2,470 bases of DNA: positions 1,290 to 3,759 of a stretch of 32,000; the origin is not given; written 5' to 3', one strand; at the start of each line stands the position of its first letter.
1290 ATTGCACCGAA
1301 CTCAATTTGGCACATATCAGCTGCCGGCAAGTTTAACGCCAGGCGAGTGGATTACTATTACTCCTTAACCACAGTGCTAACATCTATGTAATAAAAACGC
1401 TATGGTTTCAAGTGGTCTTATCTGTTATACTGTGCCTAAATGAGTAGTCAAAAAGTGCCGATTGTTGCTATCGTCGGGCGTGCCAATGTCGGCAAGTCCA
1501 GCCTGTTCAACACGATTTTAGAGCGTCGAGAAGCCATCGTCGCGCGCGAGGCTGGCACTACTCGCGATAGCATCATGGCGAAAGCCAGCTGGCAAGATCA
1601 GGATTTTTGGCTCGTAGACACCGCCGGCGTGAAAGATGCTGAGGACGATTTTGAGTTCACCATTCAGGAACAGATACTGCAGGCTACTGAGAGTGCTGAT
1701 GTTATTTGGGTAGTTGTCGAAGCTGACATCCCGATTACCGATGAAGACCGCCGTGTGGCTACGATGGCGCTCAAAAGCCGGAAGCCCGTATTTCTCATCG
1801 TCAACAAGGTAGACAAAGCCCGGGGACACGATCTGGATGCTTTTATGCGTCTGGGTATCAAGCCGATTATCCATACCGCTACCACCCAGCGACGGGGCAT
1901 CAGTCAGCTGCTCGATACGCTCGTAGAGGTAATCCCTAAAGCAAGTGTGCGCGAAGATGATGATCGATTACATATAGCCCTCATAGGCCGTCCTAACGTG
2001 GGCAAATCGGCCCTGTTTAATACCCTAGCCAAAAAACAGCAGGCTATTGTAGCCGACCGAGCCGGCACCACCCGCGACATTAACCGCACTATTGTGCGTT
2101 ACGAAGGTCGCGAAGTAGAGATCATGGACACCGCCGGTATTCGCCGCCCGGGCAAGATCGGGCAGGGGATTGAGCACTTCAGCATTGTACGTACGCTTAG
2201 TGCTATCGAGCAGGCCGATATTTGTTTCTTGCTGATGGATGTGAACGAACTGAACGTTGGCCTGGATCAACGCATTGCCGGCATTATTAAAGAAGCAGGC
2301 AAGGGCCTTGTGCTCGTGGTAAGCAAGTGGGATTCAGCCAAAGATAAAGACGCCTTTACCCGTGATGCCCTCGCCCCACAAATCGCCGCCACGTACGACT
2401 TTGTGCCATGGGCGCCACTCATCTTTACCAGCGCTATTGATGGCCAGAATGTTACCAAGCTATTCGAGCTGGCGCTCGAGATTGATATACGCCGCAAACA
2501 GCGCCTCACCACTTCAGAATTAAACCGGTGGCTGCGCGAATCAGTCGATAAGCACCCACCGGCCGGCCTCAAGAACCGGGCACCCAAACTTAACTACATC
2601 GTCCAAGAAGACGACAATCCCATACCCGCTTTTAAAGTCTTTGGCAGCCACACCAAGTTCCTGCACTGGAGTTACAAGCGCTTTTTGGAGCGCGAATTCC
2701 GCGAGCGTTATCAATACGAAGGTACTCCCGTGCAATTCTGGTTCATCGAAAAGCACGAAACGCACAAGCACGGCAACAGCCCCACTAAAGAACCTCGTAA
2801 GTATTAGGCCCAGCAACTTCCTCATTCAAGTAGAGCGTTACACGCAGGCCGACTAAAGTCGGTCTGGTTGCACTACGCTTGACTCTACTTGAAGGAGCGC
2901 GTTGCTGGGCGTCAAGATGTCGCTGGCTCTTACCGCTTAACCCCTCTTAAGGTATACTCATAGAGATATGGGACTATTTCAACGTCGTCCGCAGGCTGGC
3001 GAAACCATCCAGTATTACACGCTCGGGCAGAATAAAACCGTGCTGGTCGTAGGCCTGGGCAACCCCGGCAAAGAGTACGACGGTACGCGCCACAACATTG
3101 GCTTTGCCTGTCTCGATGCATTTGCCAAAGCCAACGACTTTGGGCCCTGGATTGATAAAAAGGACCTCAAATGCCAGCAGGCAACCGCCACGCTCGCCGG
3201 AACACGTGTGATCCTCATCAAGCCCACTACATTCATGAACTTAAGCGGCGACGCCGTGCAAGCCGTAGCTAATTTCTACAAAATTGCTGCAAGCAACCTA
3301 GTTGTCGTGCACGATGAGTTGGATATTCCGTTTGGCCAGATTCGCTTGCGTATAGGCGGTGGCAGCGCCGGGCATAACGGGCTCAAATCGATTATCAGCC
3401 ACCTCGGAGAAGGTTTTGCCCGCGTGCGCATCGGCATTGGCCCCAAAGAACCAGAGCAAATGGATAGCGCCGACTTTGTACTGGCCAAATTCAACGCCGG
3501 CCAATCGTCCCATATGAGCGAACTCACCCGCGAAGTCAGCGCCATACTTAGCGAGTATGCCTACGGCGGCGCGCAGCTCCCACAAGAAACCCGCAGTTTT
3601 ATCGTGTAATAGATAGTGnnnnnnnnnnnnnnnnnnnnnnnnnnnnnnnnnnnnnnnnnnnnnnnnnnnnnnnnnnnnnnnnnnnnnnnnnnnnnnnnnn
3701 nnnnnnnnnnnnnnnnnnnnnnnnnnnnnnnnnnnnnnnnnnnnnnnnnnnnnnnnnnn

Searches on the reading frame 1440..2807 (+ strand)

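Call 7: search_protein_families(library=pfam, proteins=[window:1440-2807:+])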
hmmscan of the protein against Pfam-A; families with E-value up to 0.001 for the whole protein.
window:1440-2807:+ (455 aa): 13 families
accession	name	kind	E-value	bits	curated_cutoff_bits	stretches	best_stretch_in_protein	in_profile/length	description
PF01926.29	MMR_HSR1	-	6.3e-54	181.4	21.9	2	9-123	2-113/113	50S ribosome-binding GTPase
PF02421.24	FeoB_N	-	5.9e-25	88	27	2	178-304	2-122/156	Ferrous iron transport protein B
PF14714.11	KH_dom-like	-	2.3e-21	76.3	27.3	1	355-435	1-80/81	KH-domain-like of EngA bacterial GTPase enzymes, C-terminal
PF00009.33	GTP_EFTU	-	1.6e-16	60.9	26.5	2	6-137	3-144/188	Elongation factor Tu GTP binding domain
PF04548.22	AIG1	-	2.8e-15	56.6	27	2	10-108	4-105/212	AIG1 family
PF00350.29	Dynamin_N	-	6.1e-13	49.6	27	0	48-123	95-166/168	Dynamin family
PF03193.22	RsgA_GTPase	-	1.5e-09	38.3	30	0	105-236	44-170/174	RsgA GTPase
PF00071.28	Ras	-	3.4e-07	30.4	21.6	0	179-345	2-156/162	Ras family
PF09439.16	SRPRB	-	3.5e-06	27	25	0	5-92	2-80/178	Signal recognition particle receptor beta subunit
PF08477.19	Roc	-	1.5e-05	25.6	27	0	179-238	2-70/119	Ras of Complex, Roc, domain of DAPkinase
PF00005.33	ABC_tran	-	2.7e-05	25.2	25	0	7-57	12-69/137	ABC transporter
PF13401.12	AAA_22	-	0.00027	21.7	27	0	175-202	4-31/130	AAA domain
PF05621.17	TniB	-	0.00032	20.6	22.4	0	3-45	32-73/189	Bacterial TniB protein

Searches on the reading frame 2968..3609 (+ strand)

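Call 7: search_protein_families(library=pfam, proteins=[window:2968-3609:+])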
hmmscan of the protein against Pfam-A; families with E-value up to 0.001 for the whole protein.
window:2968-3609:+ (213 aa): 1 family
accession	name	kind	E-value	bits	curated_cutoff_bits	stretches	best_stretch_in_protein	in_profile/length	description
PF01195.25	Pept_tRNA_hydro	-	1.4e-60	204.7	27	1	26-198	1-171/183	Peptidyl-tRNA hydrolase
